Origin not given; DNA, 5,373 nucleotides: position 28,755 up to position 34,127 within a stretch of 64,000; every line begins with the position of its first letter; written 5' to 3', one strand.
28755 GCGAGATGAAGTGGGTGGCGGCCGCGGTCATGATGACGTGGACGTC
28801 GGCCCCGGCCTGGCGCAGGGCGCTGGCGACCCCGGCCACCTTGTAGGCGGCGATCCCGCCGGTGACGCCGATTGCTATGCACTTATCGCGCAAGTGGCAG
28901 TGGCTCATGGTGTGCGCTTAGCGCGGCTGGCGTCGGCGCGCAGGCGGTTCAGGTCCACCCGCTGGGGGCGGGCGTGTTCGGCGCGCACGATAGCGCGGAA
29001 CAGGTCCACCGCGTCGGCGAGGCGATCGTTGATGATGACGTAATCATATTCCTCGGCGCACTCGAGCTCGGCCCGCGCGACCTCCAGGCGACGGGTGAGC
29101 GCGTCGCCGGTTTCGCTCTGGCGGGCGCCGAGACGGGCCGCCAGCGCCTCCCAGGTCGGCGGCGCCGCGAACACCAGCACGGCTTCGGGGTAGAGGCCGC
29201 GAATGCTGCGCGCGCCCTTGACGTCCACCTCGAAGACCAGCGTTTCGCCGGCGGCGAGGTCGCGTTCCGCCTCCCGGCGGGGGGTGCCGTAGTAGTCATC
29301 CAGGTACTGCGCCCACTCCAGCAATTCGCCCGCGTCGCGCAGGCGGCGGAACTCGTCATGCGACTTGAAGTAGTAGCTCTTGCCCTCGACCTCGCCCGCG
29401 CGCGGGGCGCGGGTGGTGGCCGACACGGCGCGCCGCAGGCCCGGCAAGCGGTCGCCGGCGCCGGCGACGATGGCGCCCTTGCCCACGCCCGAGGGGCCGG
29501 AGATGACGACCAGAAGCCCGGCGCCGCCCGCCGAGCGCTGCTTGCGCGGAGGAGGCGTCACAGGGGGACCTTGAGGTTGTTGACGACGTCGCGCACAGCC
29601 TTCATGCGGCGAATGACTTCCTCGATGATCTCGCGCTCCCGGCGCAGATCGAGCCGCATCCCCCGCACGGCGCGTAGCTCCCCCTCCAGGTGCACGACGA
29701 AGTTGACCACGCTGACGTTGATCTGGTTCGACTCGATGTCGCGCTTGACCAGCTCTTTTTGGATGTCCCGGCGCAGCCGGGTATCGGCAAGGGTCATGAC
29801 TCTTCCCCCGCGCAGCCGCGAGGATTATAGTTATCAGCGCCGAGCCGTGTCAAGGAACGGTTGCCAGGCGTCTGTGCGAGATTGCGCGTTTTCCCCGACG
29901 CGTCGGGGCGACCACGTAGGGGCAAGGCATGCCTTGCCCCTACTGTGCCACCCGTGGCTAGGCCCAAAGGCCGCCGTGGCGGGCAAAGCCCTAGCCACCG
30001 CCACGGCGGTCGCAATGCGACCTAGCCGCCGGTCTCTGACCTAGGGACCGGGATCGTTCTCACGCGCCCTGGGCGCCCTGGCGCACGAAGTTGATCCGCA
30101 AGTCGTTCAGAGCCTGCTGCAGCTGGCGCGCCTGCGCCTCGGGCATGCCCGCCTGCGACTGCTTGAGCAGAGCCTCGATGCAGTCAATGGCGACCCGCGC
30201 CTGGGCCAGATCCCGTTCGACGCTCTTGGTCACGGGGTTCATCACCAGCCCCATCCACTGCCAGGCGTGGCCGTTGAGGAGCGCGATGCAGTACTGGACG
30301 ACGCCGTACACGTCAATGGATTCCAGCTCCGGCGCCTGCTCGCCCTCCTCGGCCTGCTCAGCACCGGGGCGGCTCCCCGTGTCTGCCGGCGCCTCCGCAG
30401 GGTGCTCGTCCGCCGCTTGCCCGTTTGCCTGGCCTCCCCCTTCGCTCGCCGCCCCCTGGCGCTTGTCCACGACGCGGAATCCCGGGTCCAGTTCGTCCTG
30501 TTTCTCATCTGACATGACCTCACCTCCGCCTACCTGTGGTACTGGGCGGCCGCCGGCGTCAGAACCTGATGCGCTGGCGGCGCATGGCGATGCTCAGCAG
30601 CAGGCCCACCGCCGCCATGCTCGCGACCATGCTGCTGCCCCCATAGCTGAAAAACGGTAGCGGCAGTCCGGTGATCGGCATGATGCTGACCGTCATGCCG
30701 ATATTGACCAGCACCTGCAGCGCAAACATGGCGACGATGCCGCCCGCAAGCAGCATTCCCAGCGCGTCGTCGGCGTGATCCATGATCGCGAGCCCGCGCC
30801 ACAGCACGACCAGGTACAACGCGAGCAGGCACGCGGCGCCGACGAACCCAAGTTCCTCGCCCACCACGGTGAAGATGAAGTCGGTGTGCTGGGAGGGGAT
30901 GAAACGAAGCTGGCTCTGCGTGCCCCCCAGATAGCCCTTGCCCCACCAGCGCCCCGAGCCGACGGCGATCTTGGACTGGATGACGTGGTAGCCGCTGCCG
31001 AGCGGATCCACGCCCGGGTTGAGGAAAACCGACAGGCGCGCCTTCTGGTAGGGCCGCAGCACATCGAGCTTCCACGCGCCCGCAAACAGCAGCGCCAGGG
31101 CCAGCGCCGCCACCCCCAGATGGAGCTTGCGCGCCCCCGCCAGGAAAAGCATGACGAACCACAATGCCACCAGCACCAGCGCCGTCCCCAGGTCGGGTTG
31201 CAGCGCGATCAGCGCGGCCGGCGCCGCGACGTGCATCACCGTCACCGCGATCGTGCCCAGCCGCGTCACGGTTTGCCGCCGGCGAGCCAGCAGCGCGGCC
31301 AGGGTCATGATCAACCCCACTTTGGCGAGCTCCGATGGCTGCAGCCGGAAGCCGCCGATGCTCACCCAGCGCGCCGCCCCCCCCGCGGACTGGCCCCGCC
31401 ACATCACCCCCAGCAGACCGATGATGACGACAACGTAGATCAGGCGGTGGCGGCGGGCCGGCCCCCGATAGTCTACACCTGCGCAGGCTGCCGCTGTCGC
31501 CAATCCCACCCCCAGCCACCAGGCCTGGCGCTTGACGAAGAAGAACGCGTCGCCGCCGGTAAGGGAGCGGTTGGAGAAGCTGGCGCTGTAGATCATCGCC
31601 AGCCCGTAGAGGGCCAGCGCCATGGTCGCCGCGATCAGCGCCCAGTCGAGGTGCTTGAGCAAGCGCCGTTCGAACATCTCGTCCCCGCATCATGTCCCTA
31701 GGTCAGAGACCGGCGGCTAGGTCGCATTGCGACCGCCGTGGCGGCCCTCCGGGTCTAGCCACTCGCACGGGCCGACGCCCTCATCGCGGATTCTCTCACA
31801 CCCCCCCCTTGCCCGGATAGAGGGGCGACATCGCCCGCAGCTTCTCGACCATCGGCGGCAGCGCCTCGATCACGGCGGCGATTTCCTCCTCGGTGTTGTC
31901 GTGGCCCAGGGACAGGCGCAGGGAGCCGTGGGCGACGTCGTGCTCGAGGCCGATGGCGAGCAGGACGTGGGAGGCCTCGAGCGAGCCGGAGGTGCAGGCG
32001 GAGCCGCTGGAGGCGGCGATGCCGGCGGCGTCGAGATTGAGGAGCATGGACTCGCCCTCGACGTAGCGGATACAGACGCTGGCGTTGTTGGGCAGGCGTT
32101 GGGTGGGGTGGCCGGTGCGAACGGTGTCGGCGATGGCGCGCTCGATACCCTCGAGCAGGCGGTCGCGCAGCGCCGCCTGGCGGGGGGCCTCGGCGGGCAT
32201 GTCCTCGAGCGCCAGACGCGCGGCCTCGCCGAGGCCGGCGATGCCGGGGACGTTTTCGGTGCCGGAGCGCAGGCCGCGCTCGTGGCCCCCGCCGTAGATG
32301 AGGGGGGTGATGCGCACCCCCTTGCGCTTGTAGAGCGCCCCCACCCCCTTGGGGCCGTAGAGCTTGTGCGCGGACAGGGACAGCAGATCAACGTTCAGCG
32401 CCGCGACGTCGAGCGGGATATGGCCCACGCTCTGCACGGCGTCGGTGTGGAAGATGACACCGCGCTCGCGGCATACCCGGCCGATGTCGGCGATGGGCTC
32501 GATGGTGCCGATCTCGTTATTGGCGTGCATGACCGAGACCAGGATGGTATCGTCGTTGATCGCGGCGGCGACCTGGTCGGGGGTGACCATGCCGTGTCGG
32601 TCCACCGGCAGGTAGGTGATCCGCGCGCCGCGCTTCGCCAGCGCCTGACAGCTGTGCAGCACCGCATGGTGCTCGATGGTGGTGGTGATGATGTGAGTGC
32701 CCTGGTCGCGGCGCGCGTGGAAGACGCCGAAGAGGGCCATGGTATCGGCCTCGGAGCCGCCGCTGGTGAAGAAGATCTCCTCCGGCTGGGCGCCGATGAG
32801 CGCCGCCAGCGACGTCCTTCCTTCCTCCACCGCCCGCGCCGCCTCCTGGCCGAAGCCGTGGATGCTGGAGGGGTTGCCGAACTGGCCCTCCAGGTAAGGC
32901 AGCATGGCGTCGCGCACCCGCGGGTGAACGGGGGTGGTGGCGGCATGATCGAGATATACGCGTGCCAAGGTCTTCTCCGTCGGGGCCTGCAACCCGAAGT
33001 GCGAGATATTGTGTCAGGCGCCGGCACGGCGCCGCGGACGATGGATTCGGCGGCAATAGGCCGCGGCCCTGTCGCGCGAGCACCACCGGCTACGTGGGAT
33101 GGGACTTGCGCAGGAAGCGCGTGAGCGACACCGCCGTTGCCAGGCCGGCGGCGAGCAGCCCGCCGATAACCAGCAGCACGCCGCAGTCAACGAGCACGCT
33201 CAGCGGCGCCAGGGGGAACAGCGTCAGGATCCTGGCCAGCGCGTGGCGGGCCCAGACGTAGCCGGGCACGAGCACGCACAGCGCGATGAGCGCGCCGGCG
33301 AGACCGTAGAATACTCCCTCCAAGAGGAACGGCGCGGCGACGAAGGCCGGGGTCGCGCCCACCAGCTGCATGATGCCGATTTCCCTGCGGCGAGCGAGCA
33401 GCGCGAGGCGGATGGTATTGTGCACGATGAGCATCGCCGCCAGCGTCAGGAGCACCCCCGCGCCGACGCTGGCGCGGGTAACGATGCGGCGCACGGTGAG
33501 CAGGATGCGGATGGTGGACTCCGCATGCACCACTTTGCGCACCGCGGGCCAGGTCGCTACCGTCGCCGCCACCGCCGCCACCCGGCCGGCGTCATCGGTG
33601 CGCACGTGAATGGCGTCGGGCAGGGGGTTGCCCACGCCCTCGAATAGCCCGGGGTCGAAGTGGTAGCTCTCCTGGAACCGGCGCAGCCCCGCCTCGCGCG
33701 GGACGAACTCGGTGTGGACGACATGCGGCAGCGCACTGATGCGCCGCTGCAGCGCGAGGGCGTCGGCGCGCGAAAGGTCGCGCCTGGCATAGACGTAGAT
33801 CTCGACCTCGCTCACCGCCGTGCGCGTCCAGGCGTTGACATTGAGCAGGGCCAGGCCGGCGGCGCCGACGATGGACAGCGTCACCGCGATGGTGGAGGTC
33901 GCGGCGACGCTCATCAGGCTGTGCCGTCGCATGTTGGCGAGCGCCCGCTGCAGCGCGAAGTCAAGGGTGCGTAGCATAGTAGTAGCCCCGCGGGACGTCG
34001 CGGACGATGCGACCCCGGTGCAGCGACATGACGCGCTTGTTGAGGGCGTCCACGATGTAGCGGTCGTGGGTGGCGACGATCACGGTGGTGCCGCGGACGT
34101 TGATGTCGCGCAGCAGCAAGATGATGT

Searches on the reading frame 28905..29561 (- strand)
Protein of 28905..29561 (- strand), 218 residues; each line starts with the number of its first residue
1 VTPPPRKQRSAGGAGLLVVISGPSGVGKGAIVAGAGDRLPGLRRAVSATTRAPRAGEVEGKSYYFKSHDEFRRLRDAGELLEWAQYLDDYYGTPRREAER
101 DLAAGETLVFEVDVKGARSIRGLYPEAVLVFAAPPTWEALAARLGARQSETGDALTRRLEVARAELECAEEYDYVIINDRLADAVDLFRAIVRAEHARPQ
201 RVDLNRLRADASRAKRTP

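Call 60: search_protein_families(library=pfam, proteins=[window:28905-29561:-], max_evalue=0.00001)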
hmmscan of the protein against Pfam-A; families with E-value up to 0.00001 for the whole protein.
window:28905-29561:- (218 aa): 1 family
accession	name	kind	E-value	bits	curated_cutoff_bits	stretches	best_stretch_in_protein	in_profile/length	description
PF00625.27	Guanylate_kin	-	4.5e-34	118.2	25.2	1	17-193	4-180/182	Guanylate kinase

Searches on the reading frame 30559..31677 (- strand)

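Call 60: search_protein_families(library=pfam, proteins=[window:30559-31677:-], max_evalue=0.00001)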
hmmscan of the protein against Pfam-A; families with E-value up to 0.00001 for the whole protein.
window:30559-31677:- (372 aa): 1 family
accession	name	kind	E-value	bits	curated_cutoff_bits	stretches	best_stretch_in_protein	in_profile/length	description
PF01098.24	FTSW_RODA_SPOVE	-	1.6e-103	346.9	26.4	1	14-367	4-354/356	Cell cycle protein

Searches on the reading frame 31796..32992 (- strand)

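Call 61: search_protein_families(library=pfam, proteins=[window:31796-32992:-], max_evalue=0.00001)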
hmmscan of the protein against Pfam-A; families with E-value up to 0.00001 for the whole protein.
window:31796-32992:- (398 aa): 1 family
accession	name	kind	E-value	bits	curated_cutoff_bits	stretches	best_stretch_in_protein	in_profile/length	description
PF00266.25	Aminotran_5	-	1.7e-88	297.5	21.5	1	12-373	1-370/371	Aminotransferase class-V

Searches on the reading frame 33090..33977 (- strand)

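Call 61: search_protein_families(library=pfam, proteins=[window:33090-33977:-], max_evalue=0.00001)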
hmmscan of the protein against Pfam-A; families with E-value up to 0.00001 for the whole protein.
window:33090-33977:- (295 aa): 2 families
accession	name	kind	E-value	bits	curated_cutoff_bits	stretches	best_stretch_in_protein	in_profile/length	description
PF18075.7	FtsX_ECD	-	1.1e-16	61.6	23.5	1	58-149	1-96/96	FtsX extracellular domain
PF02687.27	FtsX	-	7.1e-11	42.7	25.5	1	173-291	3-118/120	FtsX-like permease C-terminal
